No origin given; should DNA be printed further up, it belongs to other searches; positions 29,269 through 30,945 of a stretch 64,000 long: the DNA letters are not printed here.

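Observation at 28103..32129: Split AASS-like saccharopine pathway: LKR followed by two tandem saccharopine-dehydrogenase paralogs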

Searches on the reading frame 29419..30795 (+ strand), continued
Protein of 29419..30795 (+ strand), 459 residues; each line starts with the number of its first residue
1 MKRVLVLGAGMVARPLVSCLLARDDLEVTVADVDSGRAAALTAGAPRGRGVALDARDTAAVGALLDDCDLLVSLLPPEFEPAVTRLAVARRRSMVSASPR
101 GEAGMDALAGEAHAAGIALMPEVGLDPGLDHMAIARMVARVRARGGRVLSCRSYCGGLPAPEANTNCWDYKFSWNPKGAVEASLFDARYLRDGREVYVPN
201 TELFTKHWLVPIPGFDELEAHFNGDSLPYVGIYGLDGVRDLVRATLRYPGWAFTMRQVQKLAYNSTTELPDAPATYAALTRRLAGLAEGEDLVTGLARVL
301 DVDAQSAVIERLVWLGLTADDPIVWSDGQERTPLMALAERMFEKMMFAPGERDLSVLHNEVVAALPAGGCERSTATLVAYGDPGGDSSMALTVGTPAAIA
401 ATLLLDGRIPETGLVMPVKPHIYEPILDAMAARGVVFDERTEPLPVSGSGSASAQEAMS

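Call 83: fold_search(model_id=the predicted structure, library=pdb)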
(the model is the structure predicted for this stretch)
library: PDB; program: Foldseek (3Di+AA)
matches with E <= 10: 1231; with E <= 0.001: 220
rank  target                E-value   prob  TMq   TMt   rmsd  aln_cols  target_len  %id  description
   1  5l78_A                1.1e-43  1.00  0.88  0.93   2.2       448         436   34  Crystal structure of human aminoadipate semialdehyde synthase, saccharopine dehydrogenase domain (in NAD+ bound form) (released 2017-05-10)
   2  5o1p                  2.3e-43  1.00  0.87  0.91   2.8       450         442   33  Crystal structure of human aminoadipate semialdehyde synthase, saccharopine dehydrogenase. (released 2017-06-28)
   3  5l78_B                5.0e-43  1.00  0.87  0.91   2.5       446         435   33  Crystal structure of human aminoadipate semialdehyde synthase, saccharopine dehydrogenase domain (in NAD+ bound form) (released 2017-05-10)
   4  2axq                  9.3e-43  1.00  0.84  0.86   3.3       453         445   33  Apo histidine-tagged saccharopine dehydrogenase (L-Glu forming) from Saccharomyces cerevisiae (released 2006-08-15)
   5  5l76                  1.5e-42  1.00  0.87  0.91   2.7       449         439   33  Crystal structure of human aminoadipate semialdehyde synthase, saccharopine dehydrogenase domain (in apo form) (released 2017-05-10)
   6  1ff9                  5.9e-42  1.00  0.84  0.86   3.2       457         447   33  APO SACCHAROPINE REDUCTASE (released 2000-11-08)
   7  5o1n                  3.7e-41  1.00  0.88  0.91   2.6       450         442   33  Crystal structure of human aminoadipate semialdehyde synthase, saccharopine dehydrogenase domain with N-[(2S)-2-Pyrrolid (released 2017-05-31)
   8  5o1o_B                4.1e-40  1.00  0.85  0.89   3.0       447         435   33  Crystal structure of human aminoadipate semialdehyde synthase, saccharopine dehydrogenase domain with proline bound. (released 2017-06-28)
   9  1e5l_A                5.2e-40  1.00  0.85  0.87   3.0       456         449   33  Apo saccharopine reductase from Magnaporthe grisea (released 2000-11-27)
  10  3abi_A                3.6e-23  1.00  0.65  0.85   4.8       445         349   20  Crystal Structure of L-Lysine Dehydrogenase from Hyperthermophilic Archaeon Pyrococcus horikoshii (released 2009-12-29)
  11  3abi_B                3.6e-22  1.00  0.64  0.84   4.6       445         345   18  Crystal Structure of L-Lysine Dehydrogenase from Hyperthermophilic Archaeon Pyrococcus horikoshii (released 2009-12-29)
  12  8deb_A                5.0e-21  1.00  0.67  0.77   4.1       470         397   14  Bacteroides fragilis carboxyspermidine dehydrogenase (released 2023-08-02)
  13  8h4z_C                1.3e-20  1.00  0.66  0.78   4.1       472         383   12  Crystal structure of carboxyspermidine dehydrogenase from Helicobacter pylori in space group P21212 (released 2022-11-09)
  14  8h4z_B                1.7e-20  1.00  0.68  0.79   4.0       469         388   12  Crystal structure of carboxyspermidine dehydrogenase from Helicobacter pylori in space group P21212 (released 2022-11-09)
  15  8deb_B                2.7e-20  1.00  0.66  0.79   4.0       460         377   13  Bacteroides fragilis carboxyspermidine dehydrogenase (released 2023-08-02)
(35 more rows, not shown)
